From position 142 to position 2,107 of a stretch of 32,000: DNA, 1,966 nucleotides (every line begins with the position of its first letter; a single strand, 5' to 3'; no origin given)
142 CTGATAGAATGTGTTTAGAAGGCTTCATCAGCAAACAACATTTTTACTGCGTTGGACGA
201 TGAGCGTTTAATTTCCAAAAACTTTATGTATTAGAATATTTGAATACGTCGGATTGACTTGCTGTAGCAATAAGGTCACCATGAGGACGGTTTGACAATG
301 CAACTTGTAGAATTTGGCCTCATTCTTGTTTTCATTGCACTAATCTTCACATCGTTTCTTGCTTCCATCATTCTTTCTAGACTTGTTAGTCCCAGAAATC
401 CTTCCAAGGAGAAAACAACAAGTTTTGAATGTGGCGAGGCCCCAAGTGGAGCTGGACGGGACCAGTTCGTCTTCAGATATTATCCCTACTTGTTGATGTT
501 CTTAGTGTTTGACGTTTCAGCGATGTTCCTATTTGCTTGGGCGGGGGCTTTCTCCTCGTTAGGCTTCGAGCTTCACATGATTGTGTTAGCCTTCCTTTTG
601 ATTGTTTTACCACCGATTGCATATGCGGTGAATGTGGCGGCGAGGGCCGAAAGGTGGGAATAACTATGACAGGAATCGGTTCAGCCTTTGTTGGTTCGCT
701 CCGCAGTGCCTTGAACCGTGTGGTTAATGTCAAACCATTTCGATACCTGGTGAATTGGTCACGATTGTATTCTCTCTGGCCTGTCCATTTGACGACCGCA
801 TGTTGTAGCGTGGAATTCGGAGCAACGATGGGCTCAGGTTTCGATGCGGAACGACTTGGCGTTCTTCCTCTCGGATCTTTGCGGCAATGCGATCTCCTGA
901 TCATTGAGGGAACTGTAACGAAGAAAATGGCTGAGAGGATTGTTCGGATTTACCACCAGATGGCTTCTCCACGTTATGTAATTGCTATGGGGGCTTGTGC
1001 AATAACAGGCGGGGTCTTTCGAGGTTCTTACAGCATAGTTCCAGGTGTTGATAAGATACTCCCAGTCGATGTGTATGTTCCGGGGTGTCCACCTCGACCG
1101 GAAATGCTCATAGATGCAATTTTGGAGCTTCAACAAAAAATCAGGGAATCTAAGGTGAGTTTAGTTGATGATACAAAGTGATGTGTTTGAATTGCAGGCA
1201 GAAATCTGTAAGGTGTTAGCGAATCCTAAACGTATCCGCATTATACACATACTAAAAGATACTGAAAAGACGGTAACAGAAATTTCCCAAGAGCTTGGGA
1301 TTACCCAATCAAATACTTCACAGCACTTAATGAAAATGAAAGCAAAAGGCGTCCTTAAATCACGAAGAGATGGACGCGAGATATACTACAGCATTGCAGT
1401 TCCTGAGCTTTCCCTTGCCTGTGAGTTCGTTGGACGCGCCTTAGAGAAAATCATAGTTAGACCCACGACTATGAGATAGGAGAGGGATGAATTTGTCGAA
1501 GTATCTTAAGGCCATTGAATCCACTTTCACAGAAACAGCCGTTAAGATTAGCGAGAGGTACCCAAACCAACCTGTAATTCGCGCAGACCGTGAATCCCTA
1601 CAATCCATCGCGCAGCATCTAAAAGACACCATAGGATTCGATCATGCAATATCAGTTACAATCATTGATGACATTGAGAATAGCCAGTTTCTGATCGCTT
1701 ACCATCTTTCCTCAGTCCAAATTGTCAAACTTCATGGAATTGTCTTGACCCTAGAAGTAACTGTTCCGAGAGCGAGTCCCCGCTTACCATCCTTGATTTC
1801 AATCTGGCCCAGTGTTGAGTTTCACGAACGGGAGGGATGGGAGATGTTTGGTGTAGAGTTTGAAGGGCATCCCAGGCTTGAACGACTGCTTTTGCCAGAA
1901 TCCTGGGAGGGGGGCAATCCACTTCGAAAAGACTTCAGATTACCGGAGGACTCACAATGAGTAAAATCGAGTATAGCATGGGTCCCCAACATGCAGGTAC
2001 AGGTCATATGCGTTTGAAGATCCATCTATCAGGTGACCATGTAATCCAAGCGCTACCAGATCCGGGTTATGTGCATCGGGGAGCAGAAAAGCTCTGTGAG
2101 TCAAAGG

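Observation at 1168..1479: ArsR-family repressor gene embedded between nuoB and nuoC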

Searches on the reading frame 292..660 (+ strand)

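Call 3: search_protein_families(library=pfam, proteins=[window:292-660:+], max_evalue=0.01)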
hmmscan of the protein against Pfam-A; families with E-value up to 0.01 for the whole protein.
window:292-660:+ (123 aa): 1 family
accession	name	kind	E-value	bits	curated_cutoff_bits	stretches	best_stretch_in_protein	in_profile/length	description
PF00507.24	Oxidored_q4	-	3.3e-22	78.9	23.3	1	24-114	3-93/99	NADH-ubiquinone/plastoquinone oxidoreductase, chain 3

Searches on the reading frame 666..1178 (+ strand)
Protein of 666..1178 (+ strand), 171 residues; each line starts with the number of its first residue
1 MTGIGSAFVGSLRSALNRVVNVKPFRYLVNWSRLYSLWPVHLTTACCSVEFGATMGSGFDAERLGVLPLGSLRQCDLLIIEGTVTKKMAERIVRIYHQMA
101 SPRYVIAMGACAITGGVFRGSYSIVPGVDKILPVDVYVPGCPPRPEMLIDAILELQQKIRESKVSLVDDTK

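Call 3: search_protein_families(library=pfam, proteins=[window:666-1178:+], max_evalue=0.01)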
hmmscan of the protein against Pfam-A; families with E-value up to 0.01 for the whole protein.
window:666-1178:+ (171 aa): 1 family
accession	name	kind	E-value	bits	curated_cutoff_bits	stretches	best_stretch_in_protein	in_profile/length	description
PF01058.29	Oxidored_q6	-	6e-30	104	27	1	46-155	1-128/128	NADH ubiquinone oxidoreductase, 20 Kd subunit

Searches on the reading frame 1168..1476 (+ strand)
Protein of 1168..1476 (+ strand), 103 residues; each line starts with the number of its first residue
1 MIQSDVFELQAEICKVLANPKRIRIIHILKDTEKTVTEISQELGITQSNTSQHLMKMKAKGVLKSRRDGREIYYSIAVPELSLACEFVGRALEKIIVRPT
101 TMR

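Call 3: search_protein_families(library=pfam, proteins=[window:1168-1476:+], max_evalue=0.01)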
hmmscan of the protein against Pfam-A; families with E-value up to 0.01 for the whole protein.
window:1168-1476:+ (103 aa): 20 families
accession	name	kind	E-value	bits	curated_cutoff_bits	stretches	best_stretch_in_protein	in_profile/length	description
PF01022.26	HTH_5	-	6.8e-13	48.7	22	1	19-64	1-46/47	Bacterial regulatory protein, arsR family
PF12840.13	HTH_20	-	4e-09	36.7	27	1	17-65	1-50/51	Helix-turn-helix domain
PF12802.13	MarR_2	-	4e-08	33.7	27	1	21-70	6-60/61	MarR family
PF24034.1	DUF7343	-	9.5e-06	25.8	27.6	1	37-71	22-56/62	Domain of unknown function (DUF7343)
PF13412.12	HTH_24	-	1.3e-05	25.1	21.9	1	27-64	10-48/48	Winged helix-turn-helix DNA-binding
PF13463.12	HTH_27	-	0.00012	22.7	22.2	1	24-76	7-64/68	Winged helix DNA-binding domain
PF21476.4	PF0610-like_N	-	0.00012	22.6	33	1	22-50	3-31/50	PF0610-like, N-terminal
PF01978.25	TrmB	-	0.00018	21.7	25.6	1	28-75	17-64/68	Sugar-specific transcriptional regulator TrmB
PF09339.16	HTH_IclR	-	0.0012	19.1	22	1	24-64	7-49/52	IclR helix-turn-helix domain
PF13545.12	HTH_Crp_2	-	0.0014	19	27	1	35-72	24-59/70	Crp-like helix-turn-helix domain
PF04967.18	HTH_10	-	0.0014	18.8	23.1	1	34-60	24-50/53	HTH DNA binding domain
PF03965.22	Penicillinase_R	-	0.0016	19.2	22.6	1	30-96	14-84/115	Penicillinase repressor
PF25212.1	HVO_A0114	-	0.0021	18.2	27.6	1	12-71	15-74/84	HVO_A0114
PF13601.12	HTH_34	-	0.0028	18.2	27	1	22-67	2-48/80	Winged helix DNA-binding domain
PF01726.22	LexA_DNA_bind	-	0.0029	17.8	23.7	1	35-64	27-57/65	LexA DNA binding domain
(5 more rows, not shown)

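Call 6: find_homologous_proteins(query=window:1168-1476:+)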
Query window:1168-1476:+ (103 aa): 13 proteins with E <= 0.001 among 16 candidates. Only proteins of 56 to 181 residues were searched: fused or split forms outside these lengths cannot appear, so this answer is no evidence that the protein stands alone or is whole; lengths 'longer' or 'shorter' looks for them.
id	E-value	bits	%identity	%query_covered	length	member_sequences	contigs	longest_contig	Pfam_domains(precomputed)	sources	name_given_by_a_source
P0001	4.4e-58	211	99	100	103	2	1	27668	PF12840.14,PF13412.13,PF01022.27,PF12802.14,PF24034.2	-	-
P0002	9.4e-55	200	95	98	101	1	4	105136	PF12840.14,PF01022.27,PF12802.14,PF24034.2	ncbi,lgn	ncbi:MAG: ArsR/SmtB family transcription factor [Promethearchaeota archaeon]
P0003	1.1e-46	174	84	98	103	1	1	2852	PF12840.14,PF01022.27,PF12802.14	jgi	jgi:ArsR family transcriptional regulator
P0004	7.8e-46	172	83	96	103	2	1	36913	PF12840.14,PF13412.13,PF01022.27,PF12802.14,PF24034.2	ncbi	-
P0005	1.8e-44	167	88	94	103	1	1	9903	PF12840.14,PF13412.13,PF01978.26,PF01022.27,PF12802.14,PF24034.2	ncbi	ncbi:MAG: ArsR/SmtB family transcription factor [Candidatus Thorarchaeota archaeon]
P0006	4.4e-44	166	80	99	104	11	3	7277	PF12840.14,PF13412.13,PF01978.26,PF01022.27,PF12802.14,PF24034.2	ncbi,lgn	ncbi:MAG: ArsR/SmtB family transcription factor [Candidatus Odinarchaeota archaeon]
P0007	8.7e-44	165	82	96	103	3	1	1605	PF12840.14,PF01022.27,PF24034.2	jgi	-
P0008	8.3e-42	159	85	92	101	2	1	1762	PF12840.14,PF01022.27,PF12802.14,PF24034.2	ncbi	-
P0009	3.0e-40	154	82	91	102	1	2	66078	PF12840.14,PF01022.27,PF24034.2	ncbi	-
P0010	1.7e-32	129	90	69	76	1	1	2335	PF13412.13,PF01978.26,PF01022.27,PF12802.14,PF24034.2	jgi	jgi:DNA-binding transcriptional ArsR family regulator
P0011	3.0e-30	122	64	92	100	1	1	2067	PF12840.14,PF01978.26,PF01022.27,PF12802.14,PF24034.2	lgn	-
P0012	7.3e-16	76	47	83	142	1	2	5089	PF12840.14,PF01022.27,PF12802.14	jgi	jgi:ArsR family transcriptional regulator, virulence genes transcriptional regulator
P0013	1.4e-10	59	43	81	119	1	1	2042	PF12840.14,PF01022.27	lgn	-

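Call 23: search_protein_representatives(protein=window:1168-1476:+)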
Query: 103 residues. Proteins with E-value up to 0.001 (for the whole library): 13181; up to 1e-10: 546; up to 1e-30: 0. The best 150 are listed.
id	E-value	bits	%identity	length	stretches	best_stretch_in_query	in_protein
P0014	3.0e-25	104.1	45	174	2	8-77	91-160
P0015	3.8e-25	103.8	55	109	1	4-95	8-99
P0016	1.9e-23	98.4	52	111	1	4-97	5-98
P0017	3.5e-21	91.2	40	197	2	11-93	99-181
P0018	4.5e-21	90.8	50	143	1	5-92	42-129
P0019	4.5e-20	87.6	49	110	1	3-93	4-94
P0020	1.0e-19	86.5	49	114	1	9-93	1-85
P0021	4.4e-19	84.4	54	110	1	4-81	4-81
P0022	8.8e-19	83.5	47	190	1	5-92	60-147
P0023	1.0e-18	83.3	46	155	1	5-95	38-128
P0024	1.0e-18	83.3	44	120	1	5-94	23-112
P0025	1.5e-18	82.8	42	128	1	3-98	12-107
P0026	1.8e-18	82.5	46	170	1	4-93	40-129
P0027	1.8e-18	82.5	47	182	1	5-93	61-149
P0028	2.2e-18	82.2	40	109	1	2-96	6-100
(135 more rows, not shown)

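Call 25: search_solved_structures(query=window:1168-1476:+, max_evalue=0.001, show_alignments=5)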
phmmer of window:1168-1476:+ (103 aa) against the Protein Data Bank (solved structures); distinct sequences matched with E-value up to 0.001: 34.
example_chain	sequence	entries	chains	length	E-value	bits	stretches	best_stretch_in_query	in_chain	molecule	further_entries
6jmi_A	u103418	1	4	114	3.2e-15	59.3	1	5-95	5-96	Uncharacterized HTH-type transcriptional regulator Rv0081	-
2zkz_A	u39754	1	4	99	1.5e-12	50.7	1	7-81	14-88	Transcriptional repressor pagR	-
4omy_A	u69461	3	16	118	3.6e-12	49.5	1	7-99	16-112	NolR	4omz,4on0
6o8k_A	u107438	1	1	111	6.7e-11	45.5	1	11-84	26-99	Transcriptional regulator, ArsR family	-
13ct_A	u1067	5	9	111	6.7e-11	45.5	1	11-84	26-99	Transcriptional regulator, ArsR family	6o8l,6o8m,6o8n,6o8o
4ggg_A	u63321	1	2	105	1.4e-10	44.4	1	2-76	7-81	Repressor protein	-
8qkf_A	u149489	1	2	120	1.8e-10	44.1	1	4-80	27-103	ArsR family transcriptional regulator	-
4k2e_A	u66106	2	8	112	3.6e-10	43.1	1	13-90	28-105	Transcriptional activator HlyU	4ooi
6cdb_A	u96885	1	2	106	5.5e-10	42.6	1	2-76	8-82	ArsR family transcriptional regulator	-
1r1u_A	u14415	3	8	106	5.5e-10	42.6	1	2-76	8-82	repressor protein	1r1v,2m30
2kjb_A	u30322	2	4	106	5.5e-10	42.6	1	2-76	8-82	CzrA protein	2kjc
6cda_A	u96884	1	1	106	1.5e-09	41.2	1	2-76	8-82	ArsR family transcriptional regulator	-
3cuo_A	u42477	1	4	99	3.7e-09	39.9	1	8-77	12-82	Uncharacterized HTH-type transcriptional regulator ygaV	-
1r22_A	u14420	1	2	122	8.9e-09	38.7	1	4-77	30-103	Transcriptional repressor smtB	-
3jth_A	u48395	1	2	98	1.6e-08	37.9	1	13-82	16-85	Transcription activator HlyU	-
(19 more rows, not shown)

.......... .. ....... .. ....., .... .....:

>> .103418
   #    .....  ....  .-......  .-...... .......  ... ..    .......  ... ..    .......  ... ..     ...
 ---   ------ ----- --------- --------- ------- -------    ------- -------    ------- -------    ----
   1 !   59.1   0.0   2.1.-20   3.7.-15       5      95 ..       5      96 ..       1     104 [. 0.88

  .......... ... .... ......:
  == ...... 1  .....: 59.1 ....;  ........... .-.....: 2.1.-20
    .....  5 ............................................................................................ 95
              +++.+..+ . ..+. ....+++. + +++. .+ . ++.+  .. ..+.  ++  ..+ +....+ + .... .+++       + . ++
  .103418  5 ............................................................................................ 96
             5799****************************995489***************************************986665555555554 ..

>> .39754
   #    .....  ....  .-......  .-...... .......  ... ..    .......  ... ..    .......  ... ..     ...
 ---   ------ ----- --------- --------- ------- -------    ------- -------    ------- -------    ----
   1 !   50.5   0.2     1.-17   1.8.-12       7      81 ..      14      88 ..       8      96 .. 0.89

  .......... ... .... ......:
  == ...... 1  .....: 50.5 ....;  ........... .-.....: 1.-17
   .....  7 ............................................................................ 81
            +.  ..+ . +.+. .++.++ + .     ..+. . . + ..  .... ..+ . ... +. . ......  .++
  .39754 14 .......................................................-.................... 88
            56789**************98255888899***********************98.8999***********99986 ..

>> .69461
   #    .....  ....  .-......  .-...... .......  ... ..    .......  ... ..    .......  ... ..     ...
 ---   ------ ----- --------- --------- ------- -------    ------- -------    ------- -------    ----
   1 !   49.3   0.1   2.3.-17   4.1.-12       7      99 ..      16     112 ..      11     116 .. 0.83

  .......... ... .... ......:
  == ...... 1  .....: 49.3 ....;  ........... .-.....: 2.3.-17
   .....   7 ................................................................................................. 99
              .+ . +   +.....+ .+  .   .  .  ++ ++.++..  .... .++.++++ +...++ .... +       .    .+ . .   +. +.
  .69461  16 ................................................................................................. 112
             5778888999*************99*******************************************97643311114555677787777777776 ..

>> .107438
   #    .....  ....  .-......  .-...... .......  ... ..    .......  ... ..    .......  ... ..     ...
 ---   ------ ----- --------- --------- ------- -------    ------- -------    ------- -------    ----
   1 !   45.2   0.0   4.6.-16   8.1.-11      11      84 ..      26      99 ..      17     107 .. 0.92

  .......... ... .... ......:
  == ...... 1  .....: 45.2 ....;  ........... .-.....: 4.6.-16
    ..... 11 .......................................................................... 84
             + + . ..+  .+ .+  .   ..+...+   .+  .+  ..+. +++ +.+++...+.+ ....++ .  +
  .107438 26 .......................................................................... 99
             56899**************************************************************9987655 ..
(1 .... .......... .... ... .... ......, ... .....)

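Call 27: list_cluster_members(proteins=[P0015, P0016, P0018, P0019, P0020, P0021, P0022, P0023, P0024, P0011])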
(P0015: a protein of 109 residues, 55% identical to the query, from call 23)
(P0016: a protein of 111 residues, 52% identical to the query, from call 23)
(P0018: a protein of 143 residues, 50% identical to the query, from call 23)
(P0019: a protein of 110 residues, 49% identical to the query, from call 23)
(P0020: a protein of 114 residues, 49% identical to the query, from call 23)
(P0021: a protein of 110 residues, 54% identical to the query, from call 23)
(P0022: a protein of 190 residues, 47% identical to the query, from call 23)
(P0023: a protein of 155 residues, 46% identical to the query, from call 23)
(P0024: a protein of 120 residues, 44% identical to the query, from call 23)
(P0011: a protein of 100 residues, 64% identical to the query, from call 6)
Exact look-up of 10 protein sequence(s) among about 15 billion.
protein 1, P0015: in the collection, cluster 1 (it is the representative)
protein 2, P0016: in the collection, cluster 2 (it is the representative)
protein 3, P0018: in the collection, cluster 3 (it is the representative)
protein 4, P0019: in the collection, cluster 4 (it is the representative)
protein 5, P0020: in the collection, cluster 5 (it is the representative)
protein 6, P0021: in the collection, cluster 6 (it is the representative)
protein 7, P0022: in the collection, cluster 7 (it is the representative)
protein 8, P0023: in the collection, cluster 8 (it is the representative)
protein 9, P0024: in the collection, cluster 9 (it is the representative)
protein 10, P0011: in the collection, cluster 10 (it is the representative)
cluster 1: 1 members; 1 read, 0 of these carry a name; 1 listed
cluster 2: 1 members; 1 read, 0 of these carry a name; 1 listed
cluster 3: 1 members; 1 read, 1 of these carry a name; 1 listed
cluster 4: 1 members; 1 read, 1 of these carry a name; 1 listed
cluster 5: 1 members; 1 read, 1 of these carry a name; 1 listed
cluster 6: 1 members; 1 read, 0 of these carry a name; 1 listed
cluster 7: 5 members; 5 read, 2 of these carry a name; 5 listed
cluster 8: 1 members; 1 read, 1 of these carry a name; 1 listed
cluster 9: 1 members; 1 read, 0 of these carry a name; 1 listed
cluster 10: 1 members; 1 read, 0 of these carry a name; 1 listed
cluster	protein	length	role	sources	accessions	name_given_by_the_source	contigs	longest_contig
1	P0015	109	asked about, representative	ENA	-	-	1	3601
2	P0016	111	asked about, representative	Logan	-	-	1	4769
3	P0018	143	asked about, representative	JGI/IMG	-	ArsR family transcriptional regulator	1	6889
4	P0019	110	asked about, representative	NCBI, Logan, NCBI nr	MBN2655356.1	MAG: winged helix-turn-helix transcriptional regulator [Nitrospirae bacterium] | winged helix-turn-helix transcriptional regulator [Nitrospirota bacterium]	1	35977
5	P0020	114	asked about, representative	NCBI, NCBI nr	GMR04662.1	MAG: metalloregulator ArsR/SmtB family transcription factor [Thermodesulfobacteriota ...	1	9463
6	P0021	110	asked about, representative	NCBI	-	-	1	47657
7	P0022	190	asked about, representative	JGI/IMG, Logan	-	-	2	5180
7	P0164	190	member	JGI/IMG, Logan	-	ArsR family transcriptional regulator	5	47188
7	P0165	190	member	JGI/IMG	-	ArsR family transcriptional regulator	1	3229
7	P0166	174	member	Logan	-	-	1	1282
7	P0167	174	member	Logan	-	-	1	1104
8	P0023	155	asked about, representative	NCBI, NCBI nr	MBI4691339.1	MAG: winged helix-turn-helix transcriptional regulator [Nitrospirae bacterium] | winged helix-turn-helix transcriptional regulator [Nitrospirota bacterium]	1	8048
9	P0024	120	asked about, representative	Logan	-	-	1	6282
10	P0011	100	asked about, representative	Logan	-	-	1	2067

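Call 28: find_encoding_contigs(protein=P0021, flank=5000, max_places=2)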
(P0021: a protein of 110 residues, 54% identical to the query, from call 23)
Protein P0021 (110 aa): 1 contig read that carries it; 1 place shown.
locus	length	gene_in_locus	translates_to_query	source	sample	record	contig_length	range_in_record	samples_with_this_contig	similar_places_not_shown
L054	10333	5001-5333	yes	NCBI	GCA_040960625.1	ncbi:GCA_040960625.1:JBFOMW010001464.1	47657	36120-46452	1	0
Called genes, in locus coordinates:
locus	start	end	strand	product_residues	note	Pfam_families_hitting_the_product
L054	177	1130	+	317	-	PF06727:DUF1207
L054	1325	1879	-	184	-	PF00582:Usp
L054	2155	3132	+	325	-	PF00512:HisKA, PF02518:HATPase_c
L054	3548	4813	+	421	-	PF00165:HTH_AraC (faint), PF12833:HTH_18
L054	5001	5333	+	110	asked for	PF12802:MarR_2 (weak), PF12840:HTH_20 (weak), PF01022:HTH_5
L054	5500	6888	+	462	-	PF11853:DUF3373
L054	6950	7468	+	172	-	PF00578:AhpC-TSA, PF08534:Redoxin, PF00255:GSHPx (weak), PF00085:Thioredoxin (weak), PF13098:Thioredoxin_2 (weak), PF13905:Thioredoxin_8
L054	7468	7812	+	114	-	-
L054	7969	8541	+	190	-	PF02627:CMD (faint)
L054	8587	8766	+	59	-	-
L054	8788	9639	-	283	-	PF01226:Form_Nir_trans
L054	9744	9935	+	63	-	PF02810:SEC-C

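Call 29: find_encoding_contigs(protein=P0019, flank=5000, max_places=2)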
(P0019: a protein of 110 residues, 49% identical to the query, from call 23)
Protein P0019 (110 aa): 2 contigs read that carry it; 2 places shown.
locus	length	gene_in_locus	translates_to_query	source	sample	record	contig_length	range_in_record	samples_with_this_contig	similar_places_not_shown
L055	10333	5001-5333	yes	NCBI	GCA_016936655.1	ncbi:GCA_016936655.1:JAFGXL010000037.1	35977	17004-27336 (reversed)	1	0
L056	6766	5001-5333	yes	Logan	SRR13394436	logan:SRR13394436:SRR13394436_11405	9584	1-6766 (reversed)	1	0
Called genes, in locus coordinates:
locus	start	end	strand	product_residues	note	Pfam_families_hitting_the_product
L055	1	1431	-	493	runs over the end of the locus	PF08323:Glyco_transf_5, PF00534:Glycos_transf_1, PF13692:Glyco_trans_1_4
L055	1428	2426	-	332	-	PF01087:GalP_UDP_transf, PF16268:DUF4921, PF16285:DUF4931_N (weak), PF01230:HIT (faint), PF02744:GalP_UDP_tr_C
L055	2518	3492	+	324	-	PF12706:Lactamase_B_2 (faint)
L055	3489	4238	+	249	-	PF01975:SurE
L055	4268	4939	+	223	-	PF01135:PCMT, PF13847:Methyltransf_31, PF08241:Methyltransf_11 (weak), PF13649:Methyltransf_25 (weak)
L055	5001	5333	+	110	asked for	PF12840:HTH_20, PF01022:HTH_5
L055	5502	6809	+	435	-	PF13375:RnfC_N, PF01512:Complex1_51K, PF10531:SLBB, PF13746:Fer4_18 (faint), PF12838:Fer4_7, PF13183:Fer4_8 (weak), PF13187:Fer4_9, PF13237:Fer4_10, +5 more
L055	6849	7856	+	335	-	PF03116:NQR2_RnfD_RnfE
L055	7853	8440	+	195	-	PF04205:FMN_bind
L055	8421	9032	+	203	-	PF02508:Rnf-Nqr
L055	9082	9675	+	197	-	PF02508:Rnf-Nqr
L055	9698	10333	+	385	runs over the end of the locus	PF04060:FeS (weak), PF13237:Fer4_10, PF00037:Fer4, PF13237:Fer4_10, PF14697:Fer4_21, PF12838:Fer4_7, PF13187:Fer4_9, PF00037:Fer4, +20 more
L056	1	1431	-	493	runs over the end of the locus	PF08323:Glyco_transf_5, PF00534:Glycos_transf_1, PF13692:Glyco_trans_1_4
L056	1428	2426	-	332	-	PF01087:GalP_UDP_transf, PF16268:DUF4921, PF16285:DUF4931_N (weak), PF01230:HIT (faint), PF02744:GalP_UDP_tr_C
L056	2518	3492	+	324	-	PF12706:Lactamase_B_2 (faint)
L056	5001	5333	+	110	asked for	PF12840:HTH_20, PF01022:HTH_5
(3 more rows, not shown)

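Call 30: find_encoding_contigs(protein=P0016, flank=5000, max_places=2)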
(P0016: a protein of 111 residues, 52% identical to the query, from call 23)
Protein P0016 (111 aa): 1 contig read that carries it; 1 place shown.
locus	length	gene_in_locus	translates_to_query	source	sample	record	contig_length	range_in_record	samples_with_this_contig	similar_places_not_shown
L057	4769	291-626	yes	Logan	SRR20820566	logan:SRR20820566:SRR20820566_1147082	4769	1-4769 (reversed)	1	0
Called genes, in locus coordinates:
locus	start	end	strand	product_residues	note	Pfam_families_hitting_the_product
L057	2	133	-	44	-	?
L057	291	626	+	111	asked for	PF12840:HTH_20, PF01022:HTH_5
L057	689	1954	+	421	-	PF02403:Seryl_tRNA_N, PF00587:tRNA-synt_2b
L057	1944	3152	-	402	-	PF04165:DUF401, PF03600:CitMHS (weak)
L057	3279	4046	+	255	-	-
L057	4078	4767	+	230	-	?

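Call 71: search_protein_families(library=ncbifam, proteins=[window:1168-1476:+], max_evalue=0.001)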
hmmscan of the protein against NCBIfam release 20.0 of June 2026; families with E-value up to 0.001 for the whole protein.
window:1168-1476:+ (103 aa): 12 families
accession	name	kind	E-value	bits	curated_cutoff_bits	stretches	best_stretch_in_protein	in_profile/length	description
NF033788.1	HTH_metalloreg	subfamily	2e-24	85.2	55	1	11-82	2-74/77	metalloregulator ArsR/SmtB family transcription factor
NF052532.1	TransRegPagRBaca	equivalog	2.5e-16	59.6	170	1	3-81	10-88/99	transcriptional repressor PagR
NF033789.1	repress_SdpR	subfamily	7.2e-14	51.5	100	1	14-78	2-66/79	autorepressor SdpR family transcription factor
NF040642.1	sulf_sens_BigR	equivalog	2.2e-12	46.9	155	1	11-77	11-77/95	sulfite-sensing transcriptional repressor BigR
NF047906.1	CdPbTransRegCmtR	equivalog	1.3e-11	44.3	150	1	11-86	12-87/104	Cd(II)/Pb(II)-sensing metalloregulatory transcriptional regulator CmtR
NF045707.1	Dbac_1936_reg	equivalog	1.6e-11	44.1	115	1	8-78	5-75/99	ArsR/SmtB-type metalloregulator TsoR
NF041413.1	ArsR_Rv2640c_fam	equivalog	4.5e-10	39.9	155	1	14-85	36-110/118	Rv2640c family ArsR-like transcriptional regulator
NF053755.1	MsvR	equivalog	1.9e-07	31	220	1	14-71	7-67/236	transcriptional factor MsvR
NF007528.0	PRK10141.1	subfamily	8e-07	28.9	97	1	12-79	8-76/117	metalloregulator ArsR/SmtB family transcription factor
NF053602.1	Phr_regulator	exception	2.6e-05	23.9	320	1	13-67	5-59/191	heat shock transcription regulator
TIGR01884.1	cas_HTH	subfamily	0.00022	20.7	60.2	1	8-70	130-192/202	CRISPR-associated CARF protein Csa3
TIGR02937.1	sigma70-ECF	superfamily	0.0006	19.5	42.9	1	8-60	106-160/165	sigma-70 family RNA polymerase sigma factor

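Call 77: find_encoding_contigs(protein=P0011, flank=3000, max_places=2)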
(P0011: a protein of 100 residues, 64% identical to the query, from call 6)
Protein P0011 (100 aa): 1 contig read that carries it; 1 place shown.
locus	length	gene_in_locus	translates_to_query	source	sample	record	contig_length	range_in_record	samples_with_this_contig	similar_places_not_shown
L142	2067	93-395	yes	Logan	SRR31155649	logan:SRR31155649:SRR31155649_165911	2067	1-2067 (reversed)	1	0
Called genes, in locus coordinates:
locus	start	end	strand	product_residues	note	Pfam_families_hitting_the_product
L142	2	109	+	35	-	?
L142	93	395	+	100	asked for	PF12840:HTH_20, PF24034:DUF7343 (weak), PF01022:HTH_5, PF12802:MarR_2 (weak), PF01978:TrmB (weak)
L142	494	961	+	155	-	PF00329:Complex1_30kDa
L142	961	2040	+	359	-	PF00346:Complex1_49kDa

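Call 78: find_encoding_contigs(protein=P0003, flank=3000, max_places=2)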
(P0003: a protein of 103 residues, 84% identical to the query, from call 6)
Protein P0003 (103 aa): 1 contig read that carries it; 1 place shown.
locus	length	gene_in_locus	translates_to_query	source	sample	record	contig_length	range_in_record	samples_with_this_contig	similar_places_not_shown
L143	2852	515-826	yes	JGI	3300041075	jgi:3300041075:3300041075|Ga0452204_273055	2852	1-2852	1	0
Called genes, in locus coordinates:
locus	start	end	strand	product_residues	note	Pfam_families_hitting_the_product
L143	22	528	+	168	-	PF01058:Oxidored_q6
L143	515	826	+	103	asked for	PF12840:HTH_20, PF01022:HTH_5, PF12802:MarR_2 (weak)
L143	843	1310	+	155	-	PF00329:Complex1_30kDa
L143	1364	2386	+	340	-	PF00346:Complex1_49kDa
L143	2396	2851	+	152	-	?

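Call 79: find_encoding_contigs(protein=P0015, flank=3000, max_places=2)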
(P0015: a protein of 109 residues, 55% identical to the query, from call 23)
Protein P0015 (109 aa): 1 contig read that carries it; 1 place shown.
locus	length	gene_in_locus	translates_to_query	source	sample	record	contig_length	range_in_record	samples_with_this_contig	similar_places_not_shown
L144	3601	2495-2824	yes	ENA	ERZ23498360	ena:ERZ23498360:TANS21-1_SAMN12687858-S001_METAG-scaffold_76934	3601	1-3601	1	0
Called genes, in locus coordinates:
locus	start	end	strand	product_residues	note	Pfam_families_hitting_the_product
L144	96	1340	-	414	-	PF12797:Fer4_2 (faint), PF13237:Fer4_10 (faint), PF00037:Fer4 (faint), PF12800:Fer4_4 (faint), PF12838:Fer4_7 (weak), PF13183:Fer4_8, PF13534:Fer4_17, PF02754:CCG, +1 more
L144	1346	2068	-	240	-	PF02665:Nitrate_red_gam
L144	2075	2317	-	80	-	PF01206:TusA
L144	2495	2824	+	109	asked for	PF12840:HTH_20, PF01022:HTH_5, PF12802:MarR_2 (weak), PF01978:TrmB (weak)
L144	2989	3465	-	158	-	PF13686:DrsE_2, PF02635:DsrE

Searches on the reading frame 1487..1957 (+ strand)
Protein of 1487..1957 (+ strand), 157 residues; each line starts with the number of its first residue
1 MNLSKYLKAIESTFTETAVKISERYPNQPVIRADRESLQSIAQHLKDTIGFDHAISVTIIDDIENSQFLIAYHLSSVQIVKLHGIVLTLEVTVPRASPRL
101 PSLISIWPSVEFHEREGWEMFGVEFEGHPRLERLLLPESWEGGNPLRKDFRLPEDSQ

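Call 3: search_protein_families(library=pfam, proteins=[window:1487-1957:+], max_evalue=0.01)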
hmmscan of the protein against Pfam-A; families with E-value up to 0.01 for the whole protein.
window:1487-1957:+ (157 aa): 1 family
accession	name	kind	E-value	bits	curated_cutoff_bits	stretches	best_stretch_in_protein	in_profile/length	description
PF00329.25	Complex1_30kDa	-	2.7e-35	122.1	22.5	1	32-154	2-122/124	Respiratory-chain NADH dehydrogenase, 30 Kd subunit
